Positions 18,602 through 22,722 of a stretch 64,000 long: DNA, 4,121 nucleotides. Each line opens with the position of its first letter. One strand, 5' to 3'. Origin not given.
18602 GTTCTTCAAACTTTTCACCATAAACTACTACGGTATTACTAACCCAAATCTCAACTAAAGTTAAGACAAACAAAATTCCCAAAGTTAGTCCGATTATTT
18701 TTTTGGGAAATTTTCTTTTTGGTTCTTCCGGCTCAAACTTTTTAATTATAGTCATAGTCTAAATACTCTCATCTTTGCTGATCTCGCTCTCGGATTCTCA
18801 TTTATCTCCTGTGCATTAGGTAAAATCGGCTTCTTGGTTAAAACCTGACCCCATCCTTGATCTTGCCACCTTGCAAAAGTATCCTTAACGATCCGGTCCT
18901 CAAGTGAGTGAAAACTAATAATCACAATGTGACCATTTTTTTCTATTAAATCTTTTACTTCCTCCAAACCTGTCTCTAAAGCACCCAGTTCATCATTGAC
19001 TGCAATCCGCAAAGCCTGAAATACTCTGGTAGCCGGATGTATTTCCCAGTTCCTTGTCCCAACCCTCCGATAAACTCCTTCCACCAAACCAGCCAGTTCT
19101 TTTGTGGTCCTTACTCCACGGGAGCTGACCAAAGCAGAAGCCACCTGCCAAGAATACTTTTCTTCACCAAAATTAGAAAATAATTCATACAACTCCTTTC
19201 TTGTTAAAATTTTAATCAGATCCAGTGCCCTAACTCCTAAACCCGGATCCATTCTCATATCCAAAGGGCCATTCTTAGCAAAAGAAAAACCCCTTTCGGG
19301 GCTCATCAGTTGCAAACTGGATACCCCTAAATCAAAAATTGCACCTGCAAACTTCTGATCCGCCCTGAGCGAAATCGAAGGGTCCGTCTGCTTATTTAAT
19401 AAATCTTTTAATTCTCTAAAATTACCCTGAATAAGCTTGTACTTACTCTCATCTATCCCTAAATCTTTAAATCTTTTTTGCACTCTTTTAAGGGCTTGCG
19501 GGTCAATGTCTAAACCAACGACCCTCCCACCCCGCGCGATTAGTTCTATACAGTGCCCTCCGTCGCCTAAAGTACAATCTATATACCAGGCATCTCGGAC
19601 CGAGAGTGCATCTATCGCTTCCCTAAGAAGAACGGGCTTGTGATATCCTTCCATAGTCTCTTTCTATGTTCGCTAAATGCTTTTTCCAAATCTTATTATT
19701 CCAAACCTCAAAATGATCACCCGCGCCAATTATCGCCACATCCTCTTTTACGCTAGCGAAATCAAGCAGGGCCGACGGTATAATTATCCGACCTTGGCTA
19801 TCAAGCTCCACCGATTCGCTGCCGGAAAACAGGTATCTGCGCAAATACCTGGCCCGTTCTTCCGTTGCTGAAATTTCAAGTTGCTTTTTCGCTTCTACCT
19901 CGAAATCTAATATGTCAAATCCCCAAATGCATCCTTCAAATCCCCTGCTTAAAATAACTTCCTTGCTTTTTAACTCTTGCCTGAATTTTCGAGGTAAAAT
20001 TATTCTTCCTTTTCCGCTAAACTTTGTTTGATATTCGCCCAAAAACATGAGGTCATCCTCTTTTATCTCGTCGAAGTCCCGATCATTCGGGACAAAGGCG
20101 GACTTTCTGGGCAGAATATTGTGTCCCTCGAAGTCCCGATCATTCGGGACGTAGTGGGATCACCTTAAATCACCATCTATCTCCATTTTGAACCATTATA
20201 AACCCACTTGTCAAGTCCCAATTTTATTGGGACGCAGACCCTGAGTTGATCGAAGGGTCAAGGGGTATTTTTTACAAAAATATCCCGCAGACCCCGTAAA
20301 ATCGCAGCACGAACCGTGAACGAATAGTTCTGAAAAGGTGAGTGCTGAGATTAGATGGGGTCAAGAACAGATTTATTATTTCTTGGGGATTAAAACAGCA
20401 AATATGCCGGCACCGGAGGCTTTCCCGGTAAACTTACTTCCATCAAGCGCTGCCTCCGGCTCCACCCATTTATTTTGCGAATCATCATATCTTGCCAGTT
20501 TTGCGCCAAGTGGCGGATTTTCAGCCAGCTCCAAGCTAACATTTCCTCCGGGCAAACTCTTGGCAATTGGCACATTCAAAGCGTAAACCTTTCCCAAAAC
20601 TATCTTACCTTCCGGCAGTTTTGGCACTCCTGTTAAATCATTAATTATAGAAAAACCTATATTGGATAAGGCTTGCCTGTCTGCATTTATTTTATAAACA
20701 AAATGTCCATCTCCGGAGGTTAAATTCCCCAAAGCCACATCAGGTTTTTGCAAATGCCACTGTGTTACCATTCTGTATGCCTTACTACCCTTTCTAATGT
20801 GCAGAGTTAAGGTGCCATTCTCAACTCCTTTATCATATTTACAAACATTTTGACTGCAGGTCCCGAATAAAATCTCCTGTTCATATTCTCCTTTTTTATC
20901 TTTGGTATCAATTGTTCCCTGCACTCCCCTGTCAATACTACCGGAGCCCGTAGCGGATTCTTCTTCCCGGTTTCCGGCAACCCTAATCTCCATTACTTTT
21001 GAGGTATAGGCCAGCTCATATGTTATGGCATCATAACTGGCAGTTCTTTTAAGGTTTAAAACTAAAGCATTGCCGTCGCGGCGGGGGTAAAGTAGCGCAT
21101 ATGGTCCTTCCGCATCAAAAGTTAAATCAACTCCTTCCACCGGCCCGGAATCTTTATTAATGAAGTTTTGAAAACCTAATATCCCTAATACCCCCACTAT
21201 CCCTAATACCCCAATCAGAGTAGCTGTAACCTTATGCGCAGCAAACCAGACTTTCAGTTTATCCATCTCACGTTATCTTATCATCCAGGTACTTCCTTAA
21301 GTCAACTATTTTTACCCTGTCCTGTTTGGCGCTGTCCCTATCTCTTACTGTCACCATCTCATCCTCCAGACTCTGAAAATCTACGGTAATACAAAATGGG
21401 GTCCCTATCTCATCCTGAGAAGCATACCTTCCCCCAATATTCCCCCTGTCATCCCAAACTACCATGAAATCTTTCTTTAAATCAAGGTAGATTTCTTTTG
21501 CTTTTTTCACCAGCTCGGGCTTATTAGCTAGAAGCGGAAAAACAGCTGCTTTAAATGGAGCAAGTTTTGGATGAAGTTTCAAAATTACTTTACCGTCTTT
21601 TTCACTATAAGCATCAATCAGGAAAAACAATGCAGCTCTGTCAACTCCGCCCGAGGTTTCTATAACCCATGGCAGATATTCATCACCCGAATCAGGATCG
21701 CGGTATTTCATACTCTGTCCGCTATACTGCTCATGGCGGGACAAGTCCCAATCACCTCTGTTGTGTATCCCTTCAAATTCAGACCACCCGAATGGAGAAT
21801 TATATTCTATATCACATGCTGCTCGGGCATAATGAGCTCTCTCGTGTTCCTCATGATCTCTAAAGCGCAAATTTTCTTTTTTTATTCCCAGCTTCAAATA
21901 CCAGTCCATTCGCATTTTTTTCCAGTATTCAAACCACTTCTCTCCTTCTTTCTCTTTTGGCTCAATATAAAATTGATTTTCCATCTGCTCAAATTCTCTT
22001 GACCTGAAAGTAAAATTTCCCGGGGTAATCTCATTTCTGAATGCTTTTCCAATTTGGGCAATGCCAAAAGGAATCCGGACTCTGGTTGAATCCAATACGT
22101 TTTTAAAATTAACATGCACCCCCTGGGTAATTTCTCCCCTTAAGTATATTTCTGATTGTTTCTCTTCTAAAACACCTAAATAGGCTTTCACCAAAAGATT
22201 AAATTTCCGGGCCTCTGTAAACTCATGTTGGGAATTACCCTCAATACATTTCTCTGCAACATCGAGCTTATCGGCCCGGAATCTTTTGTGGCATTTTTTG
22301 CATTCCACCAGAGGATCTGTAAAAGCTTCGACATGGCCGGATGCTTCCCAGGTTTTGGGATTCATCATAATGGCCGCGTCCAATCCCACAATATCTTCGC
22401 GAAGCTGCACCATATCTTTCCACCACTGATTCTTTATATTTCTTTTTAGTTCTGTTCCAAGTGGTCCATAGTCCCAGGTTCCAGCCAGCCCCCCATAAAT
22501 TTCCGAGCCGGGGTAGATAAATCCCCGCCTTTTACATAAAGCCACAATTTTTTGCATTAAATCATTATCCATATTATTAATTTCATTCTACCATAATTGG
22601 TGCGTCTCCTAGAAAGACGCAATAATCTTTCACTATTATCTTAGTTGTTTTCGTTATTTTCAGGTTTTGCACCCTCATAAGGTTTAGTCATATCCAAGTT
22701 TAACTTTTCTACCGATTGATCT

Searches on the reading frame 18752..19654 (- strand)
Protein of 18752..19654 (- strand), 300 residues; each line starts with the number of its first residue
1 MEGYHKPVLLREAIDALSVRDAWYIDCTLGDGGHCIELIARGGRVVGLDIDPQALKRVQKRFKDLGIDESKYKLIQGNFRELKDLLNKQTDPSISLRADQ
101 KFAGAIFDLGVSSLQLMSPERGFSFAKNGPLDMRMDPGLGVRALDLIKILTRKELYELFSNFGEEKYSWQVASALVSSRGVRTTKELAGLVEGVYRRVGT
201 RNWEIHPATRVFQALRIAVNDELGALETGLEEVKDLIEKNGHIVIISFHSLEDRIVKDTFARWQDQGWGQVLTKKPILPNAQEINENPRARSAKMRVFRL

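Call 6: search_protein_families(library=pfam, proteins=[window:18752-19654:-], max_evalue=0.01)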
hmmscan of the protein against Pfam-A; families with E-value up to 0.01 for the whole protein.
window:18752-19654:- (300 aa): 8 families
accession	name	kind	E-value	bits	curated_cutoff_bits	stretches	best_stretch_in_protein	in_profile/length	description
PF01795.25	Methyltransf_5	-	1.8e-84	284.3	27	1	4-299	3-307/309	MraW methylase family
PF13847.12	Methyltransf_31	-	1.5e-07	31.6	27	1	24-87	7-71/145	Methyltransferase domain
PF13649.12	Methyltransf_25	-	2.8e-06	28.4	27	1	26-87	3-62/97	Methyltransferase domain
PF08241.18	Methyltransf_11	-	0.0002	22.3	21.2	1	26-91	2-62/95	Methyltransferase domain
PF09445.16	Methyltransf_15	-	0.00028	20.9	22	1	24-133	4-94/165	RNA cap guanine-N2 methyltransferase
PF03602.21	Cons_hypoth95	-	0.00097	19.3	24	1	19-88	40-110/182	Conserved hypothetical protein 95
PF06962.18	rRNA_methylase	-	0.0051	17.2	22.7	0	45-90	1-45/137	Putative rRNA methylase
PF08242.18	Methyltransf_12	-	0.0054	17.9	30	0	30-79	6-58/98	Methyltransferase domain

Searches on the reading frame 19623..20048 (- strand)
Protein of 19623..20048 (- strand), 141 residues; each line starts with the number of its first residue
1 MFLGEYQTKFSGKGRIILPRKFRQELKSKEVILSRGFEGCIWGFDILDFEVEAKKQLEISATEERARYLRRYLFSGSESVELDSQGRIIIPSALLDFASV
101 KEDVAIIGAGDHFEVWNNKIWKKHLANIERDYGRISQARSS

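Call 6: search_protein_families(library=pfam, proteins=[window:19623-20048:-], max_evalue=0.01)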
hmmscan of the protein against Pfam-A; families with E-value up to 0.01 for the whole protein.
window:19623-20048:- (141 aa): 1 family
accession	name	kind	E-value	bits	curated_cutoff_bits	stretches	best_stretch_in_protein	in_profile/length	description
PF02381.23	MraZ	-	6.2e-30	103.4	23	2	73-129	1-57/72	MraZ protein, putative antitoxin-like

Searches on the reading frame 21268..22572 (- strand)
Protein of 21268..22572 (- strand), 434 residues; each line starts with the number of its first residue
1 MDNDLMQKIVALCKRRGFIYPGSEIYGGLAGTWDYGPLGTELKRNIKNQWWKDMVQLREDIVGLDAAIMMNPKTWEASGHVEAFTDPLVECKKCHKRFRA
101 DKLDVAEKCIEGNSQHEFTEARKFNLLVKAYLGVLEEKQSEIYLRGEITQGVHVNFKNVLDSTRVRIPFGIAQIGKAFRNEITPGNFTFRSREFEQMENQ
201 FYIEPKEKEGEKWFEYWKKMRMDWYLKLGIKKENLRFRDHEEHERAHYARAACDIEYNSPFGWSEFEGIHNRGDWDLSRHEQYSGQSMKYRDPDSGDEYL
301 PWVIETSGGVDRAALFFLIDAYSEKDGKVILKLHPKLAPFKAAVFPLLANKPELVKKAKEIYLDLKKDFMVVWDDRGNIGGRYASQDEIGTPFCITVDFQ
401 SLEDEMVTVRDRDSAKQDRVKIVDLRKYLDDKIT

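Call 6: search_protein_families(library=pfam, proteins=[window:21268-22572:-], max_evalue=0.01)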
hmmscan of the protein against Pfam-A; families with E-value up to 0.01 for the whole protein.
window:21268-22572:- (434 aa): 2 families
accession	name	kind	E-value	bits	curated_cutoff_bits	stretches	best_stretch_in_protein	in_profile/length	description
PF03129.25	HGTP_anticodon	-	2.6e-17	63.2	21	1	341-430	1-92/94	Anticodon binding domain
PF00587.30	tRNA-synt_2b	-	5.8e-08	33.4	29.3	1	137-242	6-108/179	tRNA synthetase class II core domain (G, H, P, S and T)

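Call 8: search_protein_families(library=ncbifam, proteins=[window:21268-22572:-], max_evalue=0.01)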
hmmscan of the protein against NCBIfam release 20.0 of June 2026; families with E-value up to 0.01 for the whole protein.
window:21268-22572:- (434 aa): 8 families
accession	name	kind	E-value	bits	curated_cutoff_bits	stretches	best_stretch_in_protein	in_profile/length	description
NF003211.1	PRK04173.1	equivalog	5e-180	599.2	312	2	108-429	129-454/454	glycine--tRNA ligase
TIGR00389.1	glyS_dimeric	equivalog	5.8e-137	457.6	243.3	3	6-222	3-236/565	glycine--tRNA ligase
NF011484.0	PRK14894.1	equivalog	7.1e-125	417.2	1050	2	6-328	6-339/539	glycine--tRNA ligase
NF008979.1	PRK12325.1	exception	4.3e-14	52.2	550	1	334-427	339-434/437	proline--tRNA ligase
NF006625.0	PRK09194.1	equivalog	4.6e-14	52.2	558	1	332-427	460-556/559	proline--tRNA ligase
TIGR00409.1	proS_fam_II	equivalog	8.2e-11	41.5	306.7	1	336-430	470-566/568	proline--tRNA ligase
TIGR00408.1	proS_fam_I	equivalog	1.3e-06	27.6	437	1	304-428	250-376/475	proline--tRNA ligase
NF003068.0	PRK03991.1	equivalog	0.0002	19.8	484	1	289-432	448-591/613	threonine--tRNA ligase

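Call 10: find_related_loci(query=window:21268-22572:-, collection=genome_contigs, flank=3000)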
Query window:21268-22572:- (434 aa) in genome_contigs; peptide patterns used: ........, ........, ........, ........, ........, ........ (x = any residue, [..] = any of these).
251 stretches matched a pattern; 213 encode a relative of the query (tblastn E <= 1e-3); the best 80 are kept; 80 distinct loci.
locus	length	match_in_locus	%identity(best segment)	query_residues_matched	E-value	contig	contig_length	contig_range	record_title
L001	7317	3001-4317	83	1-433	0e+0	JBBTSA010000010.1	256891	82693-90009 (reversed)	MAG: Patescibacteria group bacterium isolate H51-bin048_1 H51_bin048_1_000000000010, whole genome shotgun sequence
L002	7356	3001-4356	80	3-433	0e+0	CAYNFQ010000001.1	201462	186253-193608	MAG TPA_asm: uncultured Gammaproteobacteria bacterium isolate binchicken_co110_279 genome assembly, contig: NODE_160_len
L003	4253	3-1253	81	35-433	0e+0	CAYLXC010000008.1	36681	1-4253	MAG TPA_asm: uncultured Gammaproteobacteria bacterium isolate SRP178908_co2_35 genome assembly, contig: NODE_290_length_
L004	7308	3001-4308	69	3-434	0e+0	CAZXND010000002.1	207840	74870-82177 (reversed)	MAG TPA_asm: uncultured Gammaproteobacteria bacterium isolate SRP192515_co1_195 genome assembly, contig: NODE_29_length_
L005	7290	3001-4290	68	4-434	0e+0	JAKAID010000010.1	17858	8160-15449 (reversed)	MAG: bacterium isolate WY3.bin161 NODE_5262_length_17858_cov_5.137330, whole genome shotgun sequence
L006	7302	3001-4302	68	5-434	0e+0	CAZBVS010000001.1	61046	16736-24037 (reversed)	MAG TPA_asm: uncultured Candidatus Saccharibacteria bacterium isolate binchicken_co77_125 genome assembly, contig: NODE_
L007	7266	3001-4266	70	6-428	0e+0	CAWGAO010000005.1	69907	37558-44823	MAG: Candidatus Tagabacteria bacterium isolate MFD04408.bin.2.160 genome assembly, contig: contig_39595, whole genome sh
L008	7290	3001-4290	68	4-434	0e+0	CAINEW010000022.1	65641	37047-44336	uncultured bacterium isolate LaPlata_bin-0818 genome assembly, contig: bin-0818:22/29, whole genome shotgun sequence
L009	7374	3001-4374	62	4-433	0e+0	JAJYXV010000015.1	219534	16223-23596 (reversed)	MAG: bacterium isolate FK3.bin69 NODE_53_length_219534_cov_2.106150, whole genome shotgun sequence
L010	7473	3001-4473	65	1-434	0e+0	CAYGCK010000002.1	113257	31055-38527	MAG TPA_asm: uncultured Candidatus Saccharibacteria bacterium isolate ERP108616_co2_550 genome assembly, contig: NODE_91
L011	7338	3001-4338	64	4-433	0e+0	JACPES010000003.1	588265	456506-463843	MAG: Candidatus Collierbacteria bacterium isolate NC_groundwater_341_Ag_B-0.1um_44_45 GD18-4_B1_scaffold_863802, whole g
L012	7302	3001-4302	65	2-433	0e+0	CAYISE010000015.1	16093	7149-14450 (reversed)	MAG TPA_asm: uncultured Candidatus Saccharibacteria bacterium isolate ERP119705_co3_567 genome assembly, contig: NODE_42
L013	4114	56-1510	60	4-434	0e+0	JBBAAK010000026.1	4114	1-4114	MAG: Candidatus Gracilibacteria bacterium isolate SO_2017_GW3_40 scaffold_10227_c1_OW296A_2017, whole genome shotgun seq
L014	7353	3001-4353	57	6-433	1e-176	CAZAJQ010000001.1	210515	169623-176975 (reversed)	MAG TPA_asm: uncultured Gammaproteobacteria bacterium isolate binchicken_co38_603 genome assembly, contig: NODE_155_leng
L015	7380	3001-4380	57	6-433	7e-172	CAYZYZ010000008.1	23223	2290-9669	MAG TPA_asm: uncultured Candidatus Saccharibacteria bacterium isolate binchicken_co387_569 genome assembly, contig: NODE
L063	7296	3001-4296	52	3-433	7e-160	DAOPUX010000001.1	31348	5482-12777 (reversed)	MAG TPA_asm: Candidatus Woesebacteria bacterium isolate AMR_MDS_1407 NODE_1368_length_31348_cov_8.314575, whole genome s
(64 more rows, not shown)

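Call 64: find_homologous_proteins(query=L063:2986-4302:+, max_evalue=1e-100)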
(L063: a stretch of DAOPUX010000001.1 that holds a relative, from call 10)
Query L063:2986-4302:+ (439 aa): 7990 proteins with E <= 1e-100 among 8000 candidates; the best 120 are listed.
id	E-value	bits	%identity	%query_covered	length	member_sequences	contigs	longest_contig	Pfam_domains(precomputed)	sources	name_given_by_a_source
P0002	2.4e-276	935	88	99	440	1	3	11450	PF03129.26,PF00587.31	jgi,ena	-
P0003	4.9e-274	927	87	99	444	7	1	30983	PF03129.26,PF00587.31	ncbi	-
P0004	1.2e-273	926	87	99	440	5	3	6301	PF03129.26,PF00587.31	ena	-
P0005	1.8e-273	925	87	99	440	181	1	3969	PF03129.26,PF00587.31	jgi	jgi:glycyl-tRNA synthetase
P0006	8.9e-273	923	86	100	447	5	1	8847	PF03129.26,PF00587.31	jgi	jgi:glycyl-tRNA synthetase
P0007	2.0e-272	922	86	100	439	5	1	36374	PF03129.26,PF00587.31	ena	-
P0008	3.5e-272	921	86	99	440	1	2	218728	PF03129.26,PF00587.31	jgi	jgi:glycyl-tRNA synthetase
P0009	1.6e-269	912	85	100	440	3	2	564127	PF03129.26,PF00587.31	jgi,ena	-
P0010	9.1e-269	910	84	99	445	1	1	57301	PF03129.26,PF00587.31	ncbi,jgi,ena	ncbi:MAG: glycine--tRNA ligase [Candidatus Shapirobacteria bacterium]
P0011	1.6e-263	892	83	99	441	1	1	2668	PF03129.26,PF00587.31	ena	-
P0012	1.4e-262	889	81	100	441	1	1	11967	PF03129.26,PF00587.31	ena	-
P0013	1.5e-259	879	81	100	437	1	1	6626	PF03129.26,PF00587.31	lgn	-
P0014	5.0e-259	877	82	99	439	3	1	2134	PF03129.26,PF00587.31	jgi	-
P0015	6.7e-259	877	81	100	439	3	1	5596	PF03129.26,PF00587.31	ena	-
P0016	4.1e-257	871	80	100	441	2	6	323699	PF03129.26,PF00587.31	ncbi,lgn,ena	-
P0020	4.2e-256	868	79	100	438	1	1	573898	PF03129.26,PF00587.31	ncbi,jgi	ncbi:MAG: glycine--tRNA ligase [Candidatus Shapirobacteria bacterium]|jgi:glycyl-tRNA synthetase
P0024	8.8e-255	863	80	100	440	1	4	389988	PF03129.26,PF00587.31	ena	-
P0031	1.1e-253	860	81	100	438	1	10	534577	PF03129.26,PF00587.31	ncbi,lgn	-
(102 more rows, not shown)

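Call 65: find_encoding_contigs(protein=P0002, flank=1500, max_places=1)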
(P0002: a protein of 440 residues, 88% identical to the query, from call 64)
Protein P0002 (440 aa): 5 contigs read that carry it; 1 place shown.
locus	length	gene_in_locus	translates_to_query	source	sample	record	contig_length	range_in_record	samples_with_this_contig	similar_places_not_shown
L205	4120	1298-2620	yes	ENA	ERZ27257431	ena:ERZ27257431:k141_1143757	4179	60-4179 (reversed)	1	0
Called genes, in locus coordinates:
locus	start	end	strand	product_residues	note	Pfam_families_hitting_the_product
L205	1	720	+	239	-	?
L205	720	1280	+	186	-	PF11967:RecO_N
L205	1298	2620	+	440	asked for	PF00587:tRNA-synt_2b, PF03129:HGTP_anticodon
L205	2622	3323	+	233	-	-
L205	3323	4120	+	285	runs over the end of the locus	?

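Call 66: find_encoding_contigs(protein=P0007, flank=1500, max_places=1)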
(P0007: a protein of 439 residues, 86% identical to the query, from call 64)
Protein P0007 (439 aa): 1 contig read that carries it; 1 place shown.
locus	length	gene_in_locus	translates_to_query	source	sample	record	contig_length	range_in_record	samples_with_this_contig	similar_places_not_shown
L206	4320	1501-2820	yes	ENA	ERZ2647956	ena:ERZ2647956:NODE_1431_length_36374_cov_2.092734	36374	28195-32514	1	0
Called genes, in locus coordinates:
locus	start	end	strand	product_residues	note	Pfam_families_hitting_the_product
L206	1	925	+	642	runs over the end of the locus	PF13196:DUF4012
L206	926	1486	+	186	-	PF11967:RecO_N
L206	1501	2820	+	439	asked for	PF00587:tRNA-synt_2b, PF03129:HGTP_anticodon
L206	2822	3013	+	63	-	-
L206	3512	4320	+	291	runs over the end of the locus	PF01795:Methyltransf_5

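Call 67: find_encoding_contigs(protein=P0009, flank=1500, max_places=1)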
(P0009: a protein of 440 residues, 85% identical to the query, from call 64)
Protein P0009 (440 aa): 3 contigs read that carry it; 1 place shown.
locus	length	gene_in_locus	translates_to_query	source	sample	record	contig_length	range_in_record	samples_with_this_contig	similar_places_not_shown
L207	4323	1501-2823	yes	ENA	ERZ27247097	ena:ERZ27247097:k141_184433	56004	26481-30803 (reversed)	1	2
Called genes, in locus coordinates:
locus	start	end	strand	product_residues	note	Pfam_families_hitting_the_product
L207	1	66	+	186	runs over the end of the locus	PF11967:RecO_N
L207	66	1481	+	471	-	-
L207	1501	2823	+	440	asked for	PF00587:tRNA-synt_2b, PF03129:HGTP_anticodon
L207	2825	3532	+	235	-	-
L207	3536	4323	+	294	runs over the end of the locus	PF01795:Methyltransf_5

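Call 68: find_encoding_contigs(protein=P0010, flank=1500, max_places=1)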
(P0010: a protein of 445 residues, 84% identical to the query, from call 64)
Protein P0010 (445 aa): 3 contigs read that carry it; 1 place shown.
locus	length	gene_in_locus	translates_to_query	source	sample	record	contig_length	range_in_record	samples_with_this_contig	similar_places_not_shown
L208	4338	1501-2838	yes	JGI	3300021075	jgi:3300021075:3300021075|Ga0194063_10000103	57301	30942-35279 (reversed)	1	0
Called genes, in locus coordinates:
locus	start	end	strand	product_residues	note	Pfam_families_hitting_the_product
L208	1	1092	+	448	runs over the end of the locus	-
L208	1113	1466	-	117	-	PF07883:Cupin_2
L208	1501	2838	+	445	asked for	PF00587:tRNA-synt_2b, PF03129:HGTP_anticodon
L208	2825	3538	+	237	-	-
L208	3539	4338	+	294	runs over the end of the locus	PF01795:Methyltransf_5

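Call 69: find_encoding_contigs(protein=P0016, flank=1500, max_places=1)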
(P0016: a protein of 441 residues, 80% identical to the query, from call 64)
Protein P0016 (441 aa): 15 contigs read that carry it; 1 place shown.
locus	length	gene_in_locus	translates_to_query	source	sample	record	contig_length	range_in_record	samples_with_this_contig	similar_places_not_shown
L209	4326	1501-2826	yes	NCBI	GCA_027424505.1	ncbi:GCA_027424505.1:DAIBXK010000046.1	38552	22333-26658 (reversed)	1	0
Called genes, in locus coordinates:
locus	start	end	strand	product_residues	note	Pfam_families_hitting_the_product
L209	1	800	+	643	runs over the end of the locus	PF13196:DUF4012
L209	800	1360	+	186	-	PF11967:RecO_N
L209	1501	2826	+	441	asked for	PF00587:tRNA-synt_2b, PF03129:HGTP_anticodon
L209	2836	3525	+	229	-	-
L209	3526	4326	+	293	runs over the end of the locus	PF01795:Methyltransf_5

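Call 70: find_encoding_contigs(protein=P0020, flank=1500, max_places=1)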
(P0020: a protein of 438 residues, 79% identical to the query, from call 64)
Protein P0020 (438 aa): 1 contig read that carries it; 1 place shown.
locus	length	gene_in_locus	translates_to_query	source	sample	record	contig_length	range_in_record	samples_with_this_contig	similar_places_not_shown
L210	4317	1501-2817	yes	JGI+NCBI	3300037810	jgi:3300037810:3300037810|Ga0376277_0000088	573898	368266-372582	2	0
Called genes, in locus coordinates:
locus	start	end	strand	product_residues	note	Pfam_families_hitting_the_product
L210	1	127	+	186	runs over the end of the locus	PF11967:RecO_N, PF02565:RecO_C (faint)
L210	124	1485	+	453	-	-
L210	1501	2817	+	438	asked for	PF00587:tRNA-synt_2b, PF03129:HGTP_anticodon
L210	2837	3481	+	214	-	-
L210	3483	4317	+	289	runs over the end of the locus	PF01795:Methyltransf_5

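Call 71: find_encoding_contigs(protein=P0024, flank=1500, max_places=1)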
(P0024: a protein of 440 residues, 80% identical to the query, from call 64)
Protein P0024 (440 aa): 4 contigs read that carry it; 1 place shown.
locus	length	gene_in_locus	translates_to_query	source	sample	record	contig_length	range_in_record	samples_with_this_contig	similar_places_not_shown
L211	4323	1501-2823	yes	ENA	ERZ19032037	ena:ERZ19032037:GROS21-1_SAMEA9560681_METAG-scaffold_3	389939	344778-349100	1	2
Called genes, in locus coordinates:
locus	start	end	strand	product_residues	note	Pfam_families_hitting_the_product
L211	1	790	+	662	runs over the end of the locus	PF13196:DUF4012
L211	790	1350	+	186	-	PF11967:RecO_N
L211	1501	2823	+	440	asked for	PF00587:tRNA-synt_2b, PF03129:HGTP_anticodon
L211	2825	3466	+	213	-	-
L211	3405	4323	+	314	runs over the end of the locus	PF01795:Methyltransf_5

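Call 72: find_encoding_contigs(protein=P0031, flank=1500, max_places=1)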
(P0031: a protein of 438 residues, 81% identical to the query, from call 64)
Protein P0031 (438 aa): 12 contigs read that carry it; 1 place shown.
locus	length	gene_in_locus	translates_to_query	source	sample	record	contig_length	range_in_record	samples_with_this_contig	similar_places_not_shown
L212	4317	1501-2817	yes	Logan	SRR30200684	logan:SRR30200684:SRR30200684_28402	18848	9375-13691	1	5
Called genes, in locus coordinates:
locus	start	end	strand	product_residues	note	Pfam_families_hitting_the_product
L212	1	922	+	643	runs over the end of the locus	PF13196:DUF4012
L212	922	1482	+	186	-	PF11967:RecO_N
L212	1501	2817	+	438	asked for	PF00587:tRNA-synt_2b, PF03129:HGTP_anticodon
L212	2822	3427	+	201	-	-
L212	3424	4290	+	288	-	PF01795:Methyltransf_5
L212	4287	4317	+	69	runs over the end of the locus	-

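Call 87: find_homologous_proteins(query=window:21271-22572:-, max_evalue=1e-150)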
Query window:21271-22572:- (434 aa): 5818 proteins with E <= 1e-150 among 8000 candidates; the best 120 are listed.
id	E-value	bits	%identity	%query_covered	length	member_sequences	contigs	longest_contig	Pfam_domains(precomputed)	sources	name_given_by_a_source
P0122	6.1e-298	1006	100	99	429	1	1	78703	PF03129.26,PF00587.31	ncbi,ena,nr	ncbi:MAG: glycyl-tRNA synthetase [Microgenomates group bacterium Gr01-1014_7]|nr:MAG: glycyl-tRNA sy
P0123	1.3e-259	879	86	99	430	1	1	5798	PF03129.26,PF00587.31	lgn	-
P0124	1.5e-258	876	85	99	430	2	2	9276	PF03129.26,PF00587.31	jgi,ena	-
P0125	5.2e-258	874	85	100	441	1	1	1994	PF03129.26,PF00587.31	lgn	-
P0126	6.1e-258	874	85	100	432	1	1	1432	PF03129.26,PF00587.31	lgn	-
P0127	6.8e-254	861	83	100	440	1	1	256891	PF03129.26,PF00587.31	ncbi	ncbi:MAG: glycine--tRNA ligase [Patescibacteria group bacterium]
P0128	3.3e-252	855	83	99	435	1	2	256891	PF03129.26,PF00587.31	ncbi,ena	-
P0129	2.8e-251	852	83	100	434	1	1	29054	PF03129.26,PF00587.31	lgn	-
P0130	4.0e-249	845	84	99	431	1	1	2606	PF03129.26,PF00587.31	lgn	-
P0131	4.2e-249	845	83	99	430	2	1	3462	PF03129.26,PF00587.31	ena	-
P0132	4.5e-248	841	82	99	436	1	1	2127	PF03129.26,PF00587.31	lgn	-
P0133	1.7e-247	839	82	99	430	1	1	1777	PF03129.26,PF00587.31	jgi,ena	-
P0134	3.6e-247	838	82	100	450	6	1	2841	PF03129.26,PF00587.31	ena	-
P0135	1.6e-246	836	82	100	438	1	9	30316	PF03129.26,PF00587.31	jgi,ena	-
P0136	3.8e-246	835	83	100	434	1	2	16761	PF03129.26,PF00587.31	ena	-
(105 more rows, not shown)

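Call 88: find_encoding_contigs(protein=P0123, flank=3000, max_places=2)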
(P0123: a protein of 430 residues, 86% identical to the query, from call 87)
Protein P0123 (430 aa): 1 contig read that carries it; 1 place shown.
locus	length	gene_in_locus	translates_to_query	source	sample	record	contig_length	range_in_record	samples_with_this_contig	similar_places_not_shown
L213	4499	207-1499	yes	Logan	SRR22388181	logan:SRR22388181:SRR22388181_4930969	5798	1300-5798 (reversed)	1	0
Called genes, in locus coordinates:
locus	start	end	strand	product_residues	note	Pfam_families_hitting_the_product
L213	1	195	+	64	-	?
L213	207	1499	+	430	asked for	PF00587:tRNA-synt_2b (weak), PF03129:HGTP_anticodon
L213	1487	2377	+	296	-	-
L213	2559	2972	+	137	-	PF02381:MraZ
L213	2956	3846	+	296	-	PF01795:Methyltransf_5, PF13847:Methyltransf_31 (weak), PF08241:Methyltransf_11 (faint), PF13649:Methyltransf_25 (weak)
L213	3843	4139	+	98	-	-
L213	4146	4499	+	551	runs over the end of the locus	?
